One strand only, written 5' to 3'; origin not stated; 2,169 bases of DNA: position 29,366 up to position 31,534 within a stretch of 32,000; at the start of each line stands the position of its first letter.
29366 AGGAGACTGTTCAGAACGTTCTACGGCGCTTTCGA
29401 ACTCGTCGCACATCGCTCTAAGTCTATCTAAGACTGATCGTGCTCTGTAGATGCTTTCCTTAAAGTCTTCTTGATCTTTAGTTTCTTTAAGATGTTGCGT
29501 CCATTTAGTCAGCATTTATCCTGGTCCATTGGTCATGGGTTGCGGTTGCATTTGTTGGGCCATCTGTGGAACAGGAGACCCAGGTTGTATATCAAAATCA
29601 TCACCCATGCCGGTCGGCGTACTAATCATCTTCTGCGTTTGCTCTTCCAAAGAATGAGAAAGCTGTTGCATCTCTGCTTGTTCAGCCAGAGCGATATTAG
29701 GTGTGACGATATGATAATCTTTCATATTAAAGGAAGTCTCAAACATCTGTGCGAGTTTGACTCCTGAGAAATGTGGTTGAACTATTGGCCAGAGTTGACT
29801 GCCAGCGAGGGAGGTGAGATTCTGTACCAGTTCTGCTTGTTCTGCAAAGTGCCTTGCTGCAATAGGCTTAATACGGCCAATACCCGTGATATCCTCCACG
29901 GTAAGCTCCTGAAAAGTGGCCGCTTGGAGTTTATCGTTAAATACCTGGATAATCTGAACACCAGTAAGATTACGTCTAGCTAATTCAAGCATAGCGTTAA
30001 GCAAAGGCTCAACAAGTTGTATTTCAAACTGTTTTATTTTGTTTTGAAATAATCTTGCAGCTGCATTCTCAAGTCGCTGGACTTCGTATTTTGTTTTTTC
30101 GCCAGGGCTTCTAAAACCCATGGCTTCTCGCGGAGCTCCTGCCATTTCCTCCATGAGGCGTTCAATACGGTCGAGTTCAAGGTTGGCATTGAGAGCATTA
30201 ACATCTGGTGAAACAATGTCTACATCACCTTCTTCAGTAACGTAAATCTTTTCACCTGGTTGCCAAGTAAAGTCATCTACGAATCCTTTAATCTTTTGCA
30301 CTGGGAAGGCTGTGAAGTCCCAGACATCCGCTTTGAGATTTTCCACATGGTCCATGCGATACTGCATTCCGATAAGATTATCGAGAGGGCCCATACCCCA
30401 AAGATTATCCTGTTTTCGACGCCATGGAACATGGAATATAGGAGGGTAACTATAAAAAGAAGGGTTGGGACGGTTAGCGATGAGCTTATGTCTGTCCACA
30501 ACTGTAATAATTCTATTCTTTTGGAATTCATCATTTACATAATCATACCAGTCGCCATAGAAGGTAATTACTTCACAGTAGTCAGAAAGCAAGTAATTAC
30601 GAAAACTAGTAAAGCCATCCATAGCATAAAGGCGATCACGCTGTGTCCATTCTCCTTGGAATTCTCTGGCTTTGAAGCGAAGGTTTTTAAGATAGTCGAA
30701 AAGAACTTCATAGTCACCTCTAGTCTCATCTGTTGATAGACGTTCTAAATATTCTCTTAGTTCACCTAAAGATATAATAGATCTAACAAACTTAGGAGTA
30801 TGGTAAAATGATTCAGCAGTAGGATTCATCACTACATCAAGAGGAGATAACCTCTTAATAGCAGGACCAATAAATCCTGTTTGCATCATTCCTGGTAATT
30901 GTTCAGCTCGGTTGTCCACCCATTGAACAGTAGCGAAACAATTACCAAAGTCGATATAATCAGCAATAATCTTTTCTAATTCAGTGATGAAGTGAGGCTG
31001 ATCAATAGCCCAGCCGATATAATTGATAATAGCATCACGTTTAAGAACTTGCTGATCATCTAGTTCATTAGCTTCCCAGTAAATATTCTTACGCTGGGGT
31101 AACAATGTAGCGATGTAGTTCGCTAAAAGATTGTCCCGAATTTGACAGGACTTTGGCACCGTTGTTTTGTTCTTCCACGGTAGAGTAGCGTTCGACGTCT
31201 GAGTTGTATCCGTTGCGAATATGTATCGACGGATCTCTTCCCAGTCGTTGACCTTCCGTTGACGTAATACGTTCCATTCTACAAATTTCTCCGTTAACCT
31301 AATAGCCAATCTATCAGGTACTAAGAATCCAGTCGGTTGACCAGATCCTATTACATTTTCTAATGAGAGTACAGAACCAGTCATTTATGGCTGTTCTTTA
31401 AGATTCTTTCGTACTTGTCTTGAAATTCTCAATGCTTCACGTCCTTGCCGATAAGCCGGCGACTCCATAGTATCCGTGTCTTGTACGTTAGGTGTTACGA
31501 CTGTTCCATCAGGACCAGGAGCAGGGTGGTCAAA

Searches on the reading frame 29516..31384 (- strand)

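Call 9: search_protein_families(library=phrogs, proteins=[window:29516-31384:-])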
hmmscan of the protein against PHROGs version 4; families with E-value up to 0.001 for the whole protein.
window:29516-31384:- (622 aa): 1 family
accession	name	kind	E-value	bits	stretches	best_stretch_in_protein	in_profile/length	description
phrog_332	-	connector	1.4e-73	249.1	1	25-586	9-527/560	head-tail adaptor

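Call 88: search_protein_families(library=pfam, proteins=[window:29516-31384:-], max_evalue=0.01)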
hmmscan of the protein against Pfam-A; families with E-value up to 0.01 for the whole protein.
window:29516-31384:- (622 aa): 0 families
